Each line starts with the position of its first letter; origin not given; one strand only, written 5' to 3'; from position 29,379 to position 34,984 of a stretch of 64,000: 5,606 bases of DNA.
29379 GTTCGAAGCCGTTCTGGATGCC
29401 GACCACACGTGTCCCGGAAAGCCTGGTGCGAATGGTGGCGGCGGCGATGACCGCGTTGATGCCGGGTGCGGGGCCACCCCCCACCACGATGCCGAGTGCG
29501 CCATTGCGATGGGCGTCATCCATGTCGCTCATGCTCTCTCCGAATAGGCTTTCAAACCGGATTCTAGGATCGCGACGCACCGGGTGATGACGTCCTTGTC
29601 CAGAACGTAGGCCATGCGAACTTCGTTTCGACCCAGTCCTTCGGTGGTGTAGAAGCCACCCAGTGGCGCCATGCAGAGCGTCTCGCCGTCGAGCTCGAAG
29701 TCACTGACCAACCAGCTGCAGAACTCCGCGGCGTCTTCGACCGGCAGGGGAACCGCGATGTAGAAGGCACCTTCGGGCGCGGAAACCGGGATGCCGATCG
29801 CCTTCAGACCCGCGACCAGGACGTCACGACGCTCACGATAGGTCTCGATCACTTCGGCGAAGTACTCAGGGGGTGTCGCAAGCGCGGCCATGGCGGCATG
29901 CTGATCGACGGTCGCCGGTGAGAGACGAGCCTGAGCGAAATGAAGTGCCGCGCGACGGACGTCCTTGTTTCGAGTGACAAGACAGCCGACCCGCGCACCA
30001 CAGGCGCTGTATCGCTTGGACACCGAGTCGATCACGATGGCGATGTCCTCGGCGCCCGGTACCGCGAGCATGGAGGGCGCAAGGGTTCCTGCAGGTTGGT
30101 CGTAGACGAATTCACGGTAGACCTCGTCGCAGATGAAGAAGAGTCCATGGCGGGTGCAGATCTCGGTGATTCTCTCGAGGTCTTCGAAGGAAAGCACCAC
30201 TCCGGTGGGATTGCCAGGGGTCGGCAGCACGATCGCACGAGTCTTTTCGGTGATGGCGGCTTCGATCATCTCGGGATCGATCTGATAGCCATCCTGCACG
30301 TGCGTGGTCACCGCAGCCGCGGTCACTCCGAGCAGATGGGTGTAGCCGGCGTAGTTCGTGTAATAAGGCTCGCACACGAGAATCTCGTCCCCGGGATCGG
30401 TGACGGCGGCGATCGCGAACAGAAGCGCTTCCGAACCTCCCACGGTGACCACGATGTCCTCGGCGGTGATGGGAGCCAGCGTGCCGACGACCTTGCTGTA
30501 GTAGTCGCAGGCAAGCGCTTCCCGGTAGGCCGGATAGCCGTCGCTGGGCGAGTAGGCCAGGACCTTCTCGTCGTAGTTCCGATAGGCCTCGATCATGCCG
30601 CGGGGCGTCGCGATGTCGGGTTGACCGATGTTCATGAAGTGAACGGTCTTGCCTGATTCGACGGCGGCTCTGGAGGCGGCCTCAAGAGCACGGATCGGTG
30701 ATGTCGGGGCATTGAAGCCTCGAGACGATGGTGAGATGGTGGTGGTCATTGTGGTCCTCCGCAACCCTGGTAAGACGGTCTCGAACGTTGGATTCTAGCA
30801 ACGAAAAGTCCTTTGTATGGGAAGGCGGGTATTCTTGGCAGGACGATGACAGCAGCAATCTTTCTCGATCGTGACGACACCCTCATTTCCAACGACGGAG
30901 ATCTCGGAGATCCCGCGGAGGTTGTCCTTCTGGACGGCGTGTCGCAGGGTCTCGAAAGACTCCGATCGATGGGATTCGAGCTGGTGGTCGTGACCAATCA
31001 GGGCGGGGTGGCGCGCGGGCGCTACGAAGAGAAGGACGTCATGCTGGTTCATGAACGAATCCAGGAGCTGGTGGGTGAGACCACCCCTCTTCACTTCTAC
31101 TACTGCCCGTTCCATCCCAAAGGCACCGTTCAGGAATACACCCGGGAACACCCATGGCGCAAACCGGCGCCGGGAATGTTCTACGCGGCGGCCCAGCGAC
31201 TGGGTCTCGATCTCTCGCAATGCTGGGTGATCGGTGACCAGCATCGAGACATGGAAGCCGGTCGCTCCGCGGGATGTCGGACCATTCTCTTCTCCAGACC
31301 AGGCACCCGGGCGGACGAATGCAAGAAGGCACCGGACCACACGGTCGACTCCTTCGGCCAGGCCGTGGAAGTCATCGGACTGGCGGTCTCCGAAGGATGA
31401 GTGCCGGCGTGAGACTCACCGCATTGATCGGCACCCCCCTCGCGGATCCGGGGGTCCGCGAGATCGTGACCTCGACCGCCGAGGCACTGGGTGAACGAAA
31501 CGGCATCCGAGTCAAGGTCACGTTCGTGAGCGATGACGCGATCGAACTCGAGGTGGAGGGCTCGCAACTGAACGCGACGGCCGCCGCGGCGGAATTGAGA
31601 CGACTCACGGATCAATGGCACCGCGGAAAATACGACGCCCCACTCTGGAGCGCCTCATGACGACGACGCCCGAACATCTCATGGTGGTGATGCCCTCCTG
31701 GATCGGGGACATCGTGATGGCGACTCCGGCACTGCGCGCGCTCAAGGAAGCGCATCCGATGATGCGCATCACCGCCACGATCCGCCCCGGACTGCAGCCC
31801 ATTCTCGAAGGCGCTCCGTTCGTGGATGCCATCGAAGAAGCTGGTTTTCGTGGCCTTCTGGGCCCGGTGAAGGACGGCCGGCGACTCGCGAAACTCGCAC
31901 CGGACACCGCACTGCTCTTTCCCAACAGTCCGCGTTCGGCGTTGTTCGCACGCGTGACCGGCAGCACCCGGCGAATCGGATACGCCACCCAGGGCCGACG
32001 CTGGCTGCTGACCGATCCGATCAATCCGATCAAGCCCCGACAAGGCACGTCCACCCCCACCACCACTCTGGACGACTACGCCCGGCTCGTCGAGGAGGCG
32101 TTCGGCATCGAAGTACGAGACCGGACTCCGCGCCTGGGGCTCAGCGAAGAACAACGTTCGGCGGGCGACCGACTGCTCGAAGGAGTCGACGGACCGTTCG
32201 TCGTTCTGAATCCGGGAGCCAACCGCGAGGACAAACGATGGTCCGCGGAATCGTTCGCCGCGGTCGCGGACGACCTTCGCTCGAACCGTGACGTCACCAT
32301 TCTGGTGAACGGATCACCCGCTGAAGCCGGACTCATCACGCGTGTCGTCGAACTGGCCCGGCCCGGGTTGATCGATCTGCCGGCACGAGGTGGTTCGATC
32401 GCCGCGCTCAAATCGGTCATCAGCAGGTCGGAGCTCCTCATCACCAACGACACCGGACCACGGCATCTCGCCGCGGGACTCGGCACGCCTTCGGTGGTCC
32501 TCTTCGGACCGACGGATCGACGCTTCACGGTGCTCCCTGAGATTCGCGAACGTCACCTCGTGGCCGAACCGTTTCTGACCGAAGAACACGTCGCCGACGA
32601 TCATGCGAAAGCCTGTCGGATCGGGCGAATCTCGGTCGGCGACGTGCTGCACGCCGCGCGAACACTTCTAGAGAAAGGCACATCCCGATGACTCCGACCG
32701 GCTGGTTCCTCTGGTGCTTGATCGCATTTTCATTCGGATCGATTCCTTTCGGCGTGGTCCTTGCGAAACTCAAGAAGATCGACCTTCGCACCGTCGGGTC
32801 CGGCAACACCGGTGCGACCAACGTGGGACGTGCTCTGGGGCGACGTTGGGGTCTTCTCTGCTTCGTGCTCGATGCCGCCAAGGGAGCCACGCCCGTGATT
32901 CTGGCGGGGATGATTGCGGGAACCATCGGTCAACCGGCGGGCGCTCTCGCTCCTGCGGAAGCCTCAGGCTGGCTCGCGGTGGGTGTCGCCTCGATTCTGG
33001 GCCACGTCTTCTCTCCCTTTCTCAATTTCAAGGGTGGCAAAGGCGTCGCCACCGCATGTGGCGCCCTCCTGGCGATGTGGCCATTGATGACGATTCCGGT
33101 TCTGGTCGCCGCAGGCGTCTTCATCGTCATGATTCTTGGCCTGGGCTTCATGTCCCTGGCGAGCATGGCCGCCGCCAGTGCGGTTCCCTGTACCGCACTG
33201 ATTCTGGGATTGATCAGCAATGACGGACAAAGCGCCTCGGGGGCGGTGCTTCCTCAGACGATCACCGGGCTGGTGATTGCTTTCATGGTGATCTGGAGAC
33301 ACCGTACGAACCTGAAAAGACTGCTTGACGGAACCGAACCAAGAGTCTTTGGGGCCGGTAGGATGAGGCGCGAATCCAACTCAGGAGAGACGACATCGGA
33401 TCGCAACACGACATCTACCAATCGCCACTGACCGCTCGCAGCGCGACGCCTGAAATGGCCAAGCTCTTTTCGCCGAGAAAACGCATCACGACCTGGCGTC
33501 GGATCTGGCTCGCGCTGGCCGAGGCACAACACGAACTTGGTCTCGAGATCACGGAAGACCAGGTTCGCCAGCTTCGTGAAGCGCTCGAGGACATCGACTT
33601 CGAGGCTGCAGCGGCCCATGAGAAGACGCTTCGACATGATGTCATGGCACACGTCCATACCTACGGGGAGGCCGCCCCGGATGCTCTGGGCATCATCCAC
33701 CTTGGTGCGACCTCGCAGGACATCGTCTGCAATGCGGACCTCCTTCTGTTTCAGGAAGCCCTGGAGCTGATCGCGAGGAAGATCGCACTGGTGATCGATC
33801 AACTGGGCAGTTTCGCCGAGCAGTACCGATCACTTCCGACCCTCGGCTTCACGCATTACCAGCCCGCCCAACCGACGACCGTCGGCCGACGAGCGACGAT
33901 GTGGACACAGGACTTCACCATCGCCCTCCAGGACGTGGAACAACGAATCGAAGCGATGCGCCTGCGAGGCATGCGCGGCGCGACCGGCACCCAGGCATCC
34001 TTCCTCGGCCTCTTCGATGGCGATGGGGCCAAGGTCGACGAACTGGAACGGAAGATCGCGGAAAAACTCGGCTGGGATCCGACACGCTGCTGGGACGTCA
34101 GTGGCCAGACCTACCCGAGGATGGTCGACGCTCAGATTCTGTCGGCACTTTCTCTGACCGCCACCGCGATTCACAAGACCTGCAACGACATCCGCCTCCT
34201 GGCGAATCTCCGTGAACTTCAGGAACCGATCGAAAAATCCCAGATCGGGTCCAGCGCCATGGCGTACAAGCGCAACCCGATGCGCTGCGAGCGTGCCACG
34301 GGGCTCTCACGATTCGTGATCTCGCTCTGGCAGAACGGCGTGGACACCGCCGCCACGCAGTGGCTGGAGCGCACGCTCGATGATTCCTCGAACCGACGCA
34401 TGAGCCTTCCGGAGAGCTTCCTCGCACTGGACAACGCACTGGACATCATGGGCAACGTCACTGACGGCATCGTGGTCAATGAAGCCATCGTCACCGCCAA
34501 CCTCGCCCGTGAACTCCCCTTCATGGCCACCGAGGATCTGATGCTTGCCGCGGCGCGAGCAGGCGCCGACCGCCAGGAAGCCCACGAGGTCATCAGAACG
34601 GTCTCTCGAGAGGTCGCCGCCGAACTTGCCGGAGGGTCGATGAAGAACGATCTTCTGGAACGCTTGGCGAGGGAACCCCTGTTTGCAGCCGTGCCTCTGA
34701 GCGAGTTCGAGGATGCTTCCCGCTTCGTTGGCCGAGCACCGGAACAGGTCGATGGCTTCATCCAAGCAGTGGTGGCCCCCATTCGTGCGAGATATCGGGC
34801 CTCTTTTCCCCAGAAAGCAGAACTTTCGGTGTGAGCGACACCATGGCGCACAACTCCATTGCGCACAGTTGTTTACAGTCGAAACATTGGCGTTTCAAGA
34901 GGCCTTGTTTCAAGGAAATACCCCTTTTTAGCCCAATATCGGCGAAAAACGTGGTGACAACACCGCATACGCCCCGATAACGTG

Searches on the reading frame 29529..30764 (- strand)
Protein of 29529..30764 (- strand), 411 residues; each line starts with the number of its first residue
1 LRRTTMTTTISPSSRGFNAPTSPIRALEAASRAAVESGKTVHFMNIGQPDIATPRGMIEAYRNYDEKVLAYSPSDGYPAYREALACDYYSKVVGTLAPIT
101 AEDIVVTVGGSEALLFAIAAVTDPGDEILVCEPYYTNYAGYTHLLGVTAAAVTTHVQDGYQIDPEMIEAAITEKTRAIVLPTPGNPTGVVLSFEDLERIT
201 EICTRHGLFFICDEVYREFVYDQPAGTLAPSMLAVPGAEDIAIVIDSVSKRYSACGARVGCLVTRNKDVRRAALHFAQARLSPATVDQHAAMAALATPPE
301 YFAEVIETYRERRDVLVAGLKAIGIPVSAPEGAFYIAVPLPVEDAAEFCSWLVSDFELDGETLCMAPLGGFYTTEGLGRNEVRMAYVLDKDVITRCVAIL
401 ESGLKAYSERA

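Call 17: search_protein_families(library=pfam, proteins=[window:29529-30764:-], max_evalue=0.001)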
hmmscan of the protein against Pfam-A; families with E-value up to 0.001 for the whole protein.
window:29529-30764:- (411 aa): 5 families
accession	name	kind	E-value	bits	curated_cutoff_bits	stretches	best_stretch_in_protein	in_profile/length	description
PF00155.27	Aminotran_1_2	-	3.1e-53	181.7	19.7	1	45-353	7-323/361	Aminotransferase class I and II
PF01041.23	DegT_DnrJ_EryC1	-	8.2e-11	42.2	19.8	1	104-213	42-145/360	DegT/DnrJ/EryC1/StrS aminotransferase family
PF01053.26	Cys_Met_Meta_PP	-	4.8e-09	35.7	27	1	101-218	67-178/381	Cys/Met metabolism PLP-dependent enzyme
PF01212.27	Beta_elim_lyase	-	1.9e-07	31.2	27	1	101-214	47-169/288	Beta-eliminating lyase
PF00266.25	Aminotran_5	-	1.8e-06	27.7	21.5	1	99-215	58-177/371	Aminotransferase class-V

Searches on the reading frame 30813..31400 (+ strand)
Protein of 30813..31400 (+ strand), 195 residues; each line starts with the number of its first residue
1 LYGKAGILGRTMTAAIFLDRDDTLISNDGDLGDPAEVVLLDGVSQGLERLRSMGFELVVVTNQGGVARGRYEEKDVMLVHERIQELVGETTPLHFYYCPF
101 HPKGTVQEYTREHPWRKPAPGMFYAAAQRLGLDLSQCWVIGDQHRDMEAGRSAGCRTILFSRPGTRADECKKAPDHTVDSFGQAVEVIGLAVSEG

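Call 17: search_protein_families(library=pfam, proteins=[window:30813-31400:+], max_evalue=0.001)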
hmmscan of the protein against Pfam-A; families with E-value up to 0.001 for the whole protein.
window:30813-31400:+ (195 aa): 4 families
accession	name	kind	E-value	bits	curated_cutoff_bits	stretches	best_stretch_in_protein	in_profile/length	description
PF13242.12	Hydrolase_like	-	2e-17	63.3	22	1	115-183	2-74/75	HAD-hyrolase-like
PF00702.32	Hydrolase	-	6e-12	46.8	26.4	1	28-154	88-191/191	haloacid dehalogenase-like hydrolase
PF13419.12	HAD_2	-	6.3e-12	46.4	23.8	1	116-159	134-177/178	Haloacid dehalogenase-like hydrolase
PF08645.17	PNK3P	-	4.4e-08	33.4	22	1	18-142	5-125/161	Polynucleotide kinase 3 phosphatase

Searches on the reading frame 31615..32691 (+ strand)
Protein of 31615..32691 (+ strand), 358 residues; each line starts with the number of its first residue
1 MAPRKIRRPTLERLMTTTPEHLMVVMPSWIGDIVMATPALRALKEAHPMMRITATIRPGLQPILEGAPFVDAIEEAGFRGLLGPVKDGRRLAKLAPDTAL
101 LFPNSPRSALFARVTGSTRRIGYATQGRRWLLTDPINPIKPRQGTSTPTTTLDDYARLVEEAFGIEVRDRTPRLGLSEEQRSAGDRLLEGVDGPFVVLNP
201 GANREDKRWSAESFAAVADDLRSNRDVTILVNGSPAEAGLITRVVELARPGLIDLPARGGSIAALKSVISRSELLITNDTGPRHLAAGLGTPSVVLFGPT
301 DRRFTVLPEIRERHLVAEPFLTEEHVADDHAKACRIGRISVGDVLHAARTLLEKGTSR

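Call 17: search_protein_families(library=pfam, proteins=[window:31615-32691:+], max_evalue=0.001)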
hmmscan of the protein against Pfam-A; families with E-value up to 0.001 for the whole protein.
window:31615-32691:+ (358 aa): 1 family
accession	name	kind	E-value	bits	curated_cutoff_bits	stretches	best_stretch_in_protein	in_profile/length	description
PF01075.23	Glyco_transf_9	-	1.6e-30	106.7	22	1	89-306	6-218/247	Glycosyltransferase family 9 (heptosyltransferase)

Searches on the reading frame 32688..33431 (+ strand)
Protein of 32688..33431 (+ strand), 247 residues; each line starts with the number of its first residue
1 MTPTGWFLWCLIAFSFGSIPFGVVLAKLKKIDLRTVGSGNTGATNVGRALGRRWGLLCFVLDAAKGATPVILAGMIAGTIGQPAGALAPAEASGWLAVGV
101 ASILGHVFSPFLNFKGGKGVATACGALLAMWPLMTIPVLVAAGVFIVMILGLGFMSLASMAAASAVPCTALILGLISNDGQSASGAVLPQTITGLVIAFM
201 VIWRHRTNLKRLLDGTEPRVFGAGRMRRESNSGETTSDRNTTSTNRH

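Call 17: search_protein_families(library=pfam, proteins=[window:32688-33431:+], max_evalue=0.001)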
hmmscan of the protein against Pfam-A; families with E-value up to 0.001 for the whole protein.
window:32688-33431:+ (247 aa): 1 family
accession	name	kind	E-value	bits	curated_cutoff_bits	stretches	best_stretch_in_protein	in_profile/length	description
PF02660.20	G3P_acyltransf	-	3.8e-48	164.1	24.1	1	12-212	1-164/164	Glycerol-3-phosphate acyltransferase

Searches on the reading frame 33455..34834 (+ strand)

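Call 55: search_protein_families(library=pfam, proteins=[window:33455-34834:+], max_evalue=0.00001)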
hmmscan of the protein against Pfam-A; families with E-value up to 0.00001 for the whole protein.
window:33455-34834:+ (459 aa): 2 families
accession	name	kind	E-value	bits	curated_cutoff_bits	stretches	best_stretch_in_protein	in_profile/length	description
PF00206.25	Lyase_1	-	1.9e-27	97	27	1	73-288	97-310/312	Lyase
PF10397.14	ADSL_C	-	3.5e-15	56.5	32.7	1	355-434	1-78/79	Adenylosuccinate lyase C-terminus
